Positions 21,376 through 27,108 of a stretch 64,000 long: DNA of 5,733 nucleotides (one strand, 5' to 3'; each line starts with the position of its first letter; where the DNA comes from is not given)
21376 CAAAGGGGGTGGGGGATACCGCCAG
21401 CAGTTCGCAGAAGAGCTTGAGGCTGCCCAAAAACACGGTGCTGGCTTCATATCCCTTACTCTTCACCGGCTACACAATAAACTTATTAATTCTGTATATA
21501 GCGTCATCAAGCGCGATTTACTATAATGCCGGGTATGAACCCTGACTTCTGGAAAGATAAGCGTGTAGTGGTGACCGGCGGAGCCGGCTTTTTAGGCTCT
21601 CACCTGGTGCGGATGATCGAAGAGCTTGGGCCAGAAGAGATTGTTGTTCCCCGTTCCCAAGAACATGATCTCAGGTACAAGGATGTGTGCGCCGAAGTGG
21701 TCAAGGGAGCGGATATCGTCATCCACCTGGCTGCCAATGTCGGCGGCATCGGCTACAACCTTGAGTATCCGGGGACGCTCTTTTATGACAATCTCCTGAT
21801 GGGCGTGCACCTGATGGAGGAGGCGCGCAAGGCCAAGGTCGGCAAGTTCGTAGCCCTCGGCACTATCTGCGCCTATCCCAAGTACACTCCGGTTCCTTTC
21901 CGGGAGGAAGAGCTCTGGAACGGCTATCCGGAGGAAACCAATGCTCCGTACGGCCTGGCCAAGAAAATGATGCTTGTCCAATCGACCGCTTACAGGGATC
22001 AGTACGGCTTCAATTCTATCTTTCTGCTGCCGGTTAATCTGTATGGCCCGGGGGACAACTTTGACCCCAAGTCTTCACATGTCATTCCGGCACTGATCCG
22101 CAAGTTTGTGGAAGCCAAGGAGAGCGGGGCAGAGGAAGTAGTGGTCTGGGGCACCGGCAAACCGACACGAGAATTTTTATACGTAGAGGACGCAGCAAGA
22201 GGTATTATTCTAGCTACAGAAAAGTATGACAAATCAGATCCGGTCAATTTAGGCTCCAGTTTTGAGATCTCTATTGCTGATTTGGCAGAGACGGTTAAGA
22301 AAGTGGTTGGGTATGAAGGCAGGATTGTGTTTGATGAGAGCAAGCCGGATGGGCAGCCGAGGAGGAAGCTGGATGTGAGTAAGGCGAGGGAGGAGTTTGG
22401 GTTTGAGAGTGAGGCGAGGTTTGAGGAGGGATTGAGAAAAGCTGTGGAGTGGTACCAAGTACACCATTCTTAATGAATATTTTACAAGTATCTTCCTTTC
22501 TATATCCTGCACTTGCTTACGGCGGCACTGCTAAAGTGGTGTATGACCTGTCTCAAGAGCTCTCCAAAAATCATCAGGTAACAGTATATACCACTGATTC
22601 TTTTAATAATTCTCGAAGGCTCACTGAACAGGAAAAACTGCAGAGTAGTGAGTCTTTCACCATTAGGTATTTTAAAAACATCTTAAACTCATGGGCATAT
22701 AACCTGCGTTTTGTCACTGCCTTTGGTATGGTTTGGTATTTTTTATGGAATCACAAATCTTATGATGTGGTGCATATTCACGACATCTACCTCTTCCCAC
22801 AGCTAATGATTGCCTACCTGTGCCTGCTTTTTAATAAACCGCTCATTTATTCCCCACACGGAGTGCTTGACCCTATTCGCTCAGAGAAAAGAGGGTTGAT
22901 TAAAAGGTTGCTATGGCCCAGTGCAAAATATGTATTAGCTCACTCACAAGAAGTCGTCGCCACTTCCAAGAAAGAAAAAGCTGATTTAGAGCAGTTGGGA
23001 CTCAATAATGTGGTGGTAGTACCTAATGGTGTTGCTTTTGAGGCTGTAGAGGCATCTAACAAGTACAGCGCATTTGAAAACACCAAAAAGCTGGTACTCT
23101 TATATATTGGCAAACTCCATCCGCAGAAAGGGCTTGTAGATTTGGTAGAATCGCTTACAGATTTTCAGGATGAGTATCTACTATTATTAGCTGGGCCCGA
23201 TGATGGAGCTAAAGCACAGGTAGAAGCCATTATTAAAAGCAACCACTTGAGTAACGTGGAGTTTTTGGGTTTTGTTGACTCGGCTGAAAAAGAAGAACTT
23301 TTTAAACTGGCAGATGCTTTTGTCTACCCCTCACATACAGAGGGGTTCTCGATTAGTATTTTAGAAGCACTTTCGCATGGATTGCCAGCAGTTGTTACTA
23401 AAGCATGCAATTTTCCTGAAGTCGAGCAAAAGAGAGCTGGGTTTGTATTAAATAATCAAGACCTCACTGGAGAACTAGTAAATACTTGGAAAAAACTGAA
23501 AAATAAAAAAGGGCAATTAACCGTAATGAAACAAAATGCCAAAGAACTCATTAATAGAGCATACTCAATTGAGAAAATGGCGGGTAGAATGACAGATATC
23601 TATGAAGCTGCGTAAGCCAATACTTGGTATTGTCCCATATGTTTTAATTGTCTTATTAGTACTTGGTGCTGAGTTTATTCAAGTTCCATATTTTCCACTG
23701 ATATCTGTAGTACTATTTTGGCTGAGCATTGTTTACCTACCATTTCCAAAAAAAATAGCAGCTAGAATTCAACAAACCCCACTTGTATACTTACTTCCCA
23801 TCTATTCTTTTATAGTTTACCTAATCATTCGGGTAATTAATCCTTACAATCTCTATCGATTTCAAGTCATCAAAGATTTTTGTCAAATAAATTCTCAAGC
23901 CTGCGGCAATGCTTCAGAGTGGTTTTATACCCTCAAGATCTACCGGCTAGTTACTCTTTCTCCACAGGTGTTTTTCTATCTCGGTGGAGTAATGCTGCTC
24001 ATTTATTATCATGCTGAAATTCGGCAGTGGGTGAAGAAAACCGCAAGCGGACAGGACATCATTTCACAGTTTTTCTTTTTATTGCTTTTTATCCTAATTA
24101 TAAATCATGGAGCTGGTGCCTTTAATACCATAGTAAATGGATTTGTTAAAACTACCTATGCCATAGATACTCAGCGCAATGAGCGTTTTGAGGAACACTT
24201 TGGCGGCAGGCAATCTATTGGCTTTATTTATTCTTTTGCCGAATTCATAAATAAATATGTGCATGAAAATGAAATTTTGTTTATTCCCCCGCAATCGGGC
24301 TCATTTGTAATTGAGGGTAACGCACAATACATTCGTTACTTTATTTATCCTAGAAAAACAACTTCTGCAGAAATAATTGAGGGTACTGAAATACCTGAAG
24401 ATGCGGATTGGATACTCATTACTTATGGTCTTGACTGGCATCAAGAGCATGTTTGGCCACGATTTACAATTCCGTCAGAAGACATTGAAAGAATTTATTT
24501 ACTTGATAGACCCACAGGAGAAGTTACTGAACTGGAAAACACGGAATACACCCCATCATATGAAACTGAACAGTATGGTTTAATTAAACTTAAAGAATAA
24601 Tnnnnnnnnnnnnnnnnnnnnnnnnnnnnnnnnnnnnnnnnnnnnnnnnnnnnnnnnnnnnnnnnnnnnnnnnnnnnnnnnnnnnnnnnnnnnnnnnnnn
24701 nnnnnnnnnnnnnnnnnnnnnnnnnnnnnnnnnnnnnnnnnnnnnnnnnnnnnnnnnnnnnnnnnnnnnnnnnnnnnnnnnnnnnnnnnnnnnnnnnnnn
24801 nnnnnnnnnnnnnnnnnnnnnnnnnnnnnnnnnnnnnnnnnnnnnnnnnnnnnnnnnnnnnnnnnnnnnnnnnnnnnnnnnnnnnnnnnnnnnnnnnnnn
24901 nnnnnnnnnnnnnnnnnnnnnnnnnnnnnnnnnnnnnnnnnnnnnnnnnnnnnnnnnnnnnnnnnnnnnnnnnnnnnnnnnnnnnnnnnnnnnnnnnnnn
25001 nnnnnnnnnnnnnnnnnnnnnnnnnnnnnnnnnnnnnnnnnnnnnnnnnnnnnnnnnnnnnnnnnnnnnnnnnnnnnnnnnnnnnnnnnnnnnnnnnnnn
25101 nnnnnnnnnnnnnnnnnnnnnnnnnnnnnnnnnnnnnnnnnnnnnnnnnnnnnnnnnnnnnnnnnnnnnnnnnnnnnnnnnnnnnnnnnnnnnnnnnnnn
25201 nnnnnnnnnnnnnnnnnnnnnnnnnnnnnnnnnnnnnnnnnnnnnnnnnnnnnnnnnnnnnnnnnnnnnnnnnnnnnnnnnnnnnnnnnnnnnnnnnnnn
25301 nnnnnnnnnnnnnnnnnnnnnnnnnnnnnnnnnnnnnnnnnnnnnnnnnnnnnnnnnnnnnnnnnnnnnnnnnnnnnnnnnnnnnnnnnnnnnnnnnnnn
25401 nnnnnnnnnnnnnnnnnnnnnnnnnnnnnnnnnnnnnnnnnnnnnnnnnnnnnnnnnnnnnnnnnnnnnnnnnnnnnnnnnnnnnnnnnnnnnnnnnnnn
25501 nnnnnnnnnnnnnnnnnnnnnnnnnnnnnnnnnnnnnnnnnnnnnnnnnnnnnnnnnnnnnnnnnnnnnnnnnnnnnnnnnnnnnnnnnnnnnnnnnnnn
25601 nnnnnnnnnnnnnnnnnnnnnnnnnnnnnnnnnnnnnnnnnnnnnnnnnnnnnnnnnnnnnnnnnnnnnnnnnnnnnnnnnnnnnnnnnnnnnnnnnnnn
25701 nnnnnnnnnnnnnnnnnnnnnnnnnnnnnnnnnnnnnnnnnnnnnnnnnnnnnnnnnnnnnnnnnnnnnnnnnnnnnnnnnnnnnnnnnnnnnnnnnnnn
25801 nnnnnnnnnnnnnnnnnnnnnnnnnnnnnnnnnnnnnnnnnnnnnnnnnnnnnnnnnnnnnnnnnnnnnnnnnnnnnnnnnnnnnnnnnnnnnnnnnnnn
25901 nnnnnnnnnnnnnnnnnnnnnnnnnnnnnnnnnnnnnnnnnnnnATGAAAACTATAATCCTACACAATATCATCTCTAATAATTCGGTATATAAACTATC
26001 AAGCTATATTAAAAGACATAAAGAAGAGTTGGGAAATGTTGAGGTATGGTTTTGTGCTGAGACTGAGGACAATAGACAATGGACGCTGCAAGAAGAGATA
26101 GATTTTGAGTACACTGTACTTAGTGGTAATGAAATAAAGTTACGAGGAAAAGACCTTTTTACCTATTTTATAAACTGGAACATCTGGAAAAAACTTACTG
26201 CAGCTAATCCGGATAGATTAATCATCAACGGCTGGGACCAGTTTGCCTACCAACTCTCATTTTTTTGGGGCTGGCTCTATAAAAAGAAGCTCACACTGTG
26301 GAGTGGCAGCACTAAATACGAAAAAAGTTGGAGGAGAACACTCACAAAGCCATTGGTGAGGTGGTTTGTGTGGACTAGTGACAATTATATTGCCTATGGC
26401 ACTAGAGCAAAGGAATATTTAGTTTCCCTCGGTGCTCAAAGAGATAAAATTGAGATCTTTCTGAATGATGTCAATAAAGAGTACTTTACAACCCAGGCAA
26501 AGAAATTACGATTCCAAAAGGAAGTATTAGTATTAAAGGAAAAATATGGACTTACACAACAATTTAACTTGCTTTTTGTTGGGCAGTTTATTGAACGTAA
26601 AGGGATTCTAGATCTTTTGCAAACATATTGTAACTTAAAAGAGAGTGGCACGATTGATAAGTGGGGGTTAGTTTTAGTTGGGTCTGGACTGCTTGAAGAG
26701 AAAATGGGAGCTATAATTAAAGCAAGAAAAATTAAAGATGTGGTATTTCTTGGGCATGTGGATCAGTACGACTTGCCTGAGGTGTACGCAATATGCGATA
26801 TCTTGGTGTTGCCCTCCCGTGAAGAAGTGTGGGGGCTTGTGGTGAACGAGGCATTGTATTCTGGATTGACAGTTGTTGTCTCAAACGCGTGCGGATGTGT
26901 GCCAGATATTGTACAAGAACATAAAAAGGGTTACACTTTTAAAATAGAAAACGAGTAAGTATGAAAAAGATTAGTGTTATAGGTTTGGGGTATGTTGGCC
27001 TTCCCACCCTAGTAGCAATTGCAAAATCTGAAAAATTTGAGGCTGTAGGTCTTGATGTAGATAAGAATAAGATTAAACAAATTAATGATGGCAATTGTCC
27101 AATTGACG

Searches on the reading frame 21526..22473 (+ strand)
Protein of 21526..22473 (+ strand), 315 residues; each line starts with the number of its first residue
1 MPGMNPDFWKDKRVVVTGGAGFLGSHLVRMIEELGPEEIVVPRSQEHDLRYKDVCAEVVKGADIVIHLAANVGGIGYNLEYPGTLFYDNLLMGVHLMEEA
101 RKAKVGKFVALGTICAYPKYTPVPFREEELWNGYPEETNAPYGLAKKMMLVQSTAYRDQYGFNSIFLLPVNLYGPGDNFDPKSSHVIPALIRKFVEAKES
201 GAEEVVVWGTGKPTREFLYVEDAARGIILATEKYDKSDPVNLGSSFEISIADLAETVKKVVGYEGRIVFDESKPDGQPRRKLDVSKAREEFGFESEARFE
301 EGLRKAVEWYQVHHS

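Call 14: search_protein_families(library=pfam, proteins=[window:21526-22473:+])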
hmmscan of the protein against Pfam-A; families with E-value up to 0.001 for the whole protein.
window:21526-22473:+ (315 aa): 5 families
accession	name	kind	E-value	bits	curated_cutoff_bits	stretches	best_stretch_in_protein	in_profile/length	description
PF01370.27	Epimerase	-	1.1e-56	192.4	20.9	1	14-243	1-240/240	NAD dependent epimerase/dehydratase family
PF16363.11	GDP_Man_Dehyd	-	1.5e-25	90.8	27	1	47-305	59-331/332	GDP-mannose 4,6 dehydratase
PF01073.25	3Beta_HSD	-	1e-07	31.8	22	1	15-236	1-234/280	3-beta hydroxysteroid dehydrogenase/isomerase family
PF02719.21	Polysacc_synt_2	-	2.2e-06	27.5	20.2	0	14-49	1-36/293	Polysaccharide biosynthesis protein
PF04321.23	RmlD_sub_bind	-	4.5e-05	23.1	27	0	13-70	2-60/287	RmlD substrate binding domain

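Call 65: search_protein_families(library=ncbifam, proteins=[window:21526-22473:+], max_evalue=0.00001)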
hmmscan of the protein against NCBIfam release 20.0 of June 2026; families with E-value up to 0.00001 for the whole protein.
window:21526-22473:+ (315 aa): 14 families
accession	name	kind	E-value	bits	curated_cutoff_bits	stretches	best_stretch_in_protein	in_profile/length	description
NF047922.1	GDPFucSynFcl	equivalog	1.3e-88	297.4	500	1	11-312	2-303/308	GDP-L-fucose synthase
TIGR01181.1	dTDP_gluc_dehyt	equivalog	2.2e-28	99.3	365.1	1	52-314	62-315/321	dTDP-glucose 4,6-dehydratase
TIGR04180.1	EDH_00030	hypoth_equivalog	8.8e-28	97.2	475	1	47-273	56-268/297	NAD-dependent 4,6-dehydratase LegB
TIGR01179.1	galE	equivalog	1.3e-22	80.1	262.3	1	13-313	1-328/332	UDP-glucose 4-epimerase GalE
NF007490.0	PRK10084.1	subfamily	2.9e-17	62.7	649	1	139-311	164-335/361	dTDP-glucose 4,6-dehydratase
NF007582.0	PRK10217.1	equivalog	7.3e-17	61.5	698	1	135-312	153-333/355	dTDP-glucose 4,6-dehydratase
NF042422.1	oxyalk_red_OleD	equivalog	2.5e-13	50.1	580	1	13-250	2-233/329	2-alkyl-3-oxoalkanoate reductase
TIGR02197.1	heptose_epim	equivalog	3.8e-13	49.3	274.6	1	14-311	1-314/316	ADP-glyceromanno-heptose 6-epimerase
NF011728.1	PRK15181.1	equivalog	4.4e-13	49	760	1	48-315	77-342/348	Vi polysaccharide biosynthesis UDP-N-acetylglucosaminuronic acid C-4 epimerase TviC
TIGR03466.1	HpnA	hypoth_equivalog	2.6e-12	46.3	367.65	1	13-114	2-114/327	hopanoid-associated sugar epimerase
TIGR02622.1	CDP_4_6_dhtase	equivalog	1.3e-11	44.3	278.45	1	62-311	78-331/352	CDP-glucose 4,6-dehydratase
NF007956.0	PRK10675.1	subfamily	9.1e-10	38.2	394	1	42-311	52-330/338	UDP-glucose 4-epimerase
NF043036.1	ErythonDh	equivalog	1.2e-06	27.9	325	0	44-303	56-313/321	D-erythronate dehydrogenase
TIGR01777.1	yfcH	hypoth_equivalog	9.8e-06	25.3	207.35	0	14-70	1-66/292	TIGR01777 family oxidoreductase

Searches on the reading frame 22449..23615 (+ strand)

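Call 14: search_protein_families(library=pfam, proteins=[window:22449-23615:+])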
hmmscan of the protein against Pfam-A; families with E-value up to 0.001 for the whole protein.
window:22449-23615:+ (388 aa): 6 families
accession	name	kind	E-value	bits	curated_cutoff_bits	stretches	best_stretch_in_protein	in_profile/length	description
PF00534.26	Glycos_transf_1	-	1.6e-27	96.6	26.4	1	209-366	10-171/172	Glycosyl transferases group 1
PF13692.12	Glyco_trans_1_4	-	2.2e-24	86.7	27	1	216-348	3-137/142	Glycosyl transferases group 1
PF13439.12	Glyco_transf_4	-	1.5e-23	84.1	28.5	1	24-195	1-166/170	Glycosyltransferase Family 4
PF13579.12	Glyco_trans_4_4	-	2.7e-16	60.7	29.7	1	25-194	1-158/158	Glycosyl transferase 4-like domain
PF20706.3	GT4-conflict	-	4.7e-08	32.8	26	1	187-320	173-314/385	Family 4 Glycosyltransferase in conflict systems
PF08323.17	Glyco_transf_5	-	0.0001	22.5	22.7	0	10-106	1-93/239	Starch synthase catalytic domain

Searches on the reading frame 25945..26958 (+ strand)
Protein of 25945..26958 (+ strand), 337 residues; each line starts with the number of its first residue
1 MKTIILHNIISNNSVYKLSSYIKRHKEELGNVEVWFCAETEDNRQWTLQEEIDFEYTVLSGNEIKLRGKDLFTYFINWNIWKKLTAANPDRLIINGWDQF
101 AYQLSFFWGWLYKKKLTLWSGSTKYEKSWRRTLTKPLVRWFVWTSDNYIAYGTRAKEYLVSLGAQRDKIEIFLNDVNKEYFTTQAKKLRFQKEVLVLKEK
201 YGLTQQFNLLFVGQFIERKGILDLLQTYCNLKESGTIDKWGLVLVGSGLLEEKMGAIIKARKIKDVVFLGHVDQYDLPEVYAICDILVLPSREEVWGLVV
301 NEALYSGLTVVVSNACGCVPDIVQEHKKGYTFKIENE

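Call 14: search_protein_families(library=pfam, proteins=[window:25945-26958:+])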
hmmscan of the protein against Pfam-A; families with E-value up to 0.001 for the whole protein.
window:25945-26958:+ (337 aa): 3 families
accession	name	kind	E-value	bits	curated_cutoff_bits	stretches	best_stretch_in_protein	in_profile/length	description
PF00534.26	Glycos_transf_1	-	3.9e-27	95.3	26.4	1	200-335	8-143/172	Glycosyl transferases group 1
PF13692.12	Glyco_trans_1_4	-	5.7e-22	78.9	27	1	208-333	3-125/142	Glycosyl transferases group 1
PF20706.3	GT4-conflict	-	4.9e-05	22.9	26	1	205-319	196-317/385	Family 4 Glycosyltransferase in conflict systems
